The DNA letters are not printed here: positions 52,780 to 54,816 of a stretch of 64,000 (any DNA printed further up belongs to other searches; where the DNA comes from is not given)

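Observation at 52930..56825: Coupled SF1B + SF1A helicase pair in a tRNA-Leu-anchored cargo slot: candidate undescribed anti-phage module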

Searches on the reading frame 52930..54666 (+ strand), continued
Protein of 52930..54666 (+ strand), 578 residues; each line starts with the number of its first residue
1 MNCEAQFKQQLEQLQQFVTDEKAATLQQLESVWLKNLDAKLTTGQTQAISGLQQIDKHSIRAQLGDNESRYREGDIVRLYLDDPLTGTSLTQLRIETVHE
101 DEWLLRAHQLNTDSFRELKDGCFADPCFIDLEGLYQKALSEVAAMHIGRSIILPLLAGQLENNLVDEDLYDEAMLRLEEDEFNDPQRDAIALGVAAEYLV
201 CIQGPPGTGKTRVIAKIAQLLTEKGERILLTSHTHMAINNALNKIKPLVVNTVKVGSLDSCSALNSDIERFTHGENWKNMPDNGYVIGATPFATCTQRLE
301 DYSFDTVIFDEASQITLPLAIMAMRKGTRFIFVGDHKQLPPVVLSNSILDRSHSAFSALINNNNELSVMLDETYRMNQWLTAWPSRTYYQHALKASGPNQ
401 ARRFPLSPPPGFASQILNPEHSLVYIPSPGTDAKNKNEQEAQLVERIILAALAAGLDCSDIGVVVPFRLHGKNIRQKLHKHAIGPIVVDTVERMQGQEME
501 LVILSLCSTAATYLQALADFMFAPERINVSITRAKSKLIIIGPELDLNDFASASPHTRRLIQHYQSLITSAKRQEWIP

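Call 91: find_related_loci(query=A1, collection=viral_contigs, flank=10000)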
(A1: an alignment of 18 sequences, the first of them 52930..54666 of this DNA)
Query A1 (578 aa) in viral_contigs; peptide patterns used: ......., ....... (x = any residue, [..] = any of these).
61 stretches matched a pattern; 9 encode a relative of the query (tblastn E <= 1e-3); 9 distinct loci.
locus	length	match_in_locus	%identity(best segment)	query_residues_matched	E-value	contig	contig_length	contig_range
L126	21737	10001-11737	27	149-542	8e-16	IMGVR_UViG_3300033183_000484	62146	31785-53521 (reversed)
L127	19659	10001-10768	25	304-541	7e-11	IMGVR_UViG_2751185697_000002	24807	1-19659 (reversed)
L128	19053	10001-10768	26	304-541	9e-11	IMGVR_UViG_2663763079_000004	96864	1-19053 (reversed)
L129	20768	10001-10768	26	304-541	9e-11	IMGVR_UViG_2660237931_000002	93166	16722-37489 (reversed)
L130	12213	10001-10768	26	304-541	9e-11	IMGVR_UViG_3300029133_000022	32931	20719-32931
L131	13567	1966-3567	22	199-542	5e-10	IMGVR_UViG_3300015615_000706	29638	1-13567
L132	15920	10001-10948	24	304-572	3e-9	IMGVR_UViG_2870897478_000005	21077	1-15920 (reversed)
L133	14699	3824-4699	26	300-565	4e-12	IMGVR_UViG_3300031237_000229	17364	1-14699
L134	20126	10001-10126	45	300-341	9e-6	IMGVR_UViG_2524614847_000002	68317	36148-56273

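Call 104: search_protein_families(library=padloc, proteins=[L002:1112-4075:+, L002:4072-5499:+, L002:5512-6540:+, L002:6547-7755:+, L002:7769-9238:+, L003:14030-16057:+, L003:16157-17692:+, L011:7969-8844:-, L013:1945-2424:+, L017:9955-10896:+], max_evalue=1e-15)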
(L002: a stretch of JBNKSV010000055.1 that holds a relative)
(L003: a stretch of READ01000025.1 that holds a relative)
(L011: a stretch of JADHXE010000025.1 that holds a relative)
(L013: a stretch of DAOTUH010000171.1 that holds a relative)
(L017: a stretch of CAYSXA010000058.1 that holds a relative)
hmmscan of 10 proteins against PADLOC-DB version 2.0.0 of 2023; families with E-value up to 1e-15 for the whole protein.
L002:1112-4075:+ (987 aa): 3 families
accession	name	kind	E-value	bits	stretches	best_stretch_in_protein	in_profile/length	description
PDLC03042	REase_I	-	3.5e-47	158.5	1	126-458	391-712/1170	Type I restriction enzyme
PDLC03047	REase_I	-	5e-39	131.8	1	324-595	449-704/1107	Type I restriction enzyme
PDLC03049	REase_I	-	2.8e-28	96.4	0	180-250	169-240/807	Type I restriction enzyme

L002:4072-5499:+ (475 aa): 80 families (the best 25 are shown)
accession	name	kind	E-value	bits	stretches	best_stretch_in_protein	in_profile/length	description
PDLC03109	Specificity_I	-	4e-120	400.1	1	8-475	10-497/591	Type I specificity subunit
PDLC03189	Specificity_I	-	3e-95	317.8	1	7-475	4-417/459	Type I specificity subunit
PDLC03127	Specificity_I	-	7.2e-86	287.2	1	141-475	146-453/571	Type I specificity subunit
PDLC03162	Specificity_I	-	2e-80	268.7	1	7-475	2-414/431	Type I specificity subunit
PDLC03107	Specificity_I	-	4.9e-73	244.5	1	12-475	2-392/392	Type I specificity subunit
PDLC03169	Specificity_I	-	3.1e-68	229.2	1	8-475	5-419/461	Type I specificity subunit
PDLC03079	Specificity_I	-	6.9e-68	227.9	1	8-475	25-447/470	Type I specificity subunit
PDLC03179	Specificity_I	-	4.8e-63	212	2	188-453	326-570/589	Type I specificity subunit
PDLC03096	Specificity_I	-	2.6e-61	206.2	2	271-452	363-545/658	Type I specificity subunit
PDLC03090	Specificity_I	-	4.1e-58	195.6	1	6-204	230-431/434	Type I specificity subunit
PDLC04137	mad5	-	7.4e-57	191.3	2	11-239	1-218/392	mads_5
PDLC03072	Specificity_I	-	9.8e-55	184.4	2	271-468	232-430/448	Type I specificity subunit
PDLC03076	Specificity_I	-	4.8e-53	179.1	1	5-442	63-480/488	Type I specificity subunit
PDLC03081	Specificity_I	-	6e-51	171.4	1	6-201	207-399/413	Type I specificity subunit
PDLC03105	Specificity_I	-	3.7e-50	169.7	2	6-203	231-434/448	Type I specificity subunit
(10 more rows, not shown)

L002:5512-6540:+ (342 aa): 0 families

L002:6547-7755:+ (402 aa): 0 families

L002:7769-9238:+ (489 aa): 24 families
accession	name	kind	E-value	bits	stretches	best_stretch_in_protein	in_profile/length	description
PDLC03026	MTase_I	-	7.1e-198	656.7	1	1-483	1-478/487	Type I methyltransferase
PDLC03021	MTase_I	-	1.3e-96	322.3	1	8-482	12-489/491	Type I methyltransferase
PDLC04134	mad2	-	9e-67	224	1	4-407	139-486/492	mads_2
PDLC03025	MTase_I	-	1.5e-58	196.9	1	18-448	16-452/569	Type I methyltransferase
PDLC03027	MTase_I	-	1.3e-35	121.2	1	4-441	6-434/810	Type I methyltransferase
PDLC03031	MTase_I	-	1.3e-35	120.9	1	49-362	81-402/834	Type I methyltransferase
PDLC03035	MTase_I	-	5e-34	115.8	1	54-377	85-400/653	Type I methyltransferase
PDLC03022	MTase_I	-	5.6e-34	115.6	1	80-408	131-446/857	Type I methyltransferase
PDLC03036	MTase_I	-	5.3e-33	112.3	1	125-390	197-452/635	Type I methyltransferase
PDLC03318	MTase_II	-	2.6e-30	103.4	1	28-191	226-391/723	Type II methyltransferase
PDLC03029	MTase_I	-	2.6e-29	100.2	1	122-430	155-470/661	Type I methyltransferase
PDLC03018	MTase_I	-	1.6e-26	91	1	28-192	193-355/749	Type I methyltransferase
PDLC03218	MTase_II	-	4.4e-24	83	1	103-405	227-523/532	Type II methyltransferase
PDLC03032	MTase_I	-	6.6e-24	82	1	4-366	6-372/1001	Type I methyltransferase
PDLC03038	MTase_I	-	1.8e-23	80.4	1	87-367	109-385/896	Type I methyltransferase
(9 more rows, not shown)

L003:14030-16057:+ (675 aa): 10 families
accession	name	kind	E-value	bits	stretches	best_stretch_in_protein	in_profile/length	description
PDLC02693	Orf5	-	3.1e-78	262.1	2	247-670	163-542/543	Orf5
PDLC03655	mREase_IV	-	2.9e-63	212.3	1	243-670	203-625/629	Type IV methyl-directed restriction enzyme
PDLC04157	HEC-06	-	4.1e-40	135.9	1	16-671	21-556/558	-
PDLC04155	HEC-06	-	1.8e-39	133.7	1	220-671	163-559/562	-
PDLC04154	HEC-06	-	3.4e-36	123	1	245-670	190-564/569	-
PDLC02687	Orf5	-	1.1e-30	105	1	252-613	191-515/543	Orf5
PDLC02700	Orf5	-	1.1e-29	101.7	0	17-202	11-166/555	Orf5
PDLC02702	Orf5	-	8.1e-28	95.5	1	249-670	159-541/543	Orf5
PDLC02695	Orf5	-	1.2e-27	94.5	0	1-115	3-104/601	Orf5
PDLC02691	Orf5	-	2.3e-19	67.4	0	16-117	19-98/579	Orf5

L003:16157-17692:+ (511 aa): 0 families

L011:7969-8844:- (291 aa): 0 families

L013:1945-2424:+ (159 aa): 1 family
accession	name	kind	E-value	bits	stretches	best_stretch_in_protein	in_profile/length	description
PDLC04714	PDC-M57B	-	2.6e-44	149.6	1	16-128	3-111/238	-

L017:9955-10896:+ (313 aa): 1 family
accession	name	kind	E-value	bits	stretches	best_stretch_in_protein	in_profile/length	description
PDLC01078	C3a156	-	6.7e-16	56.7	1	33-170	20-136/268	oxidoreductase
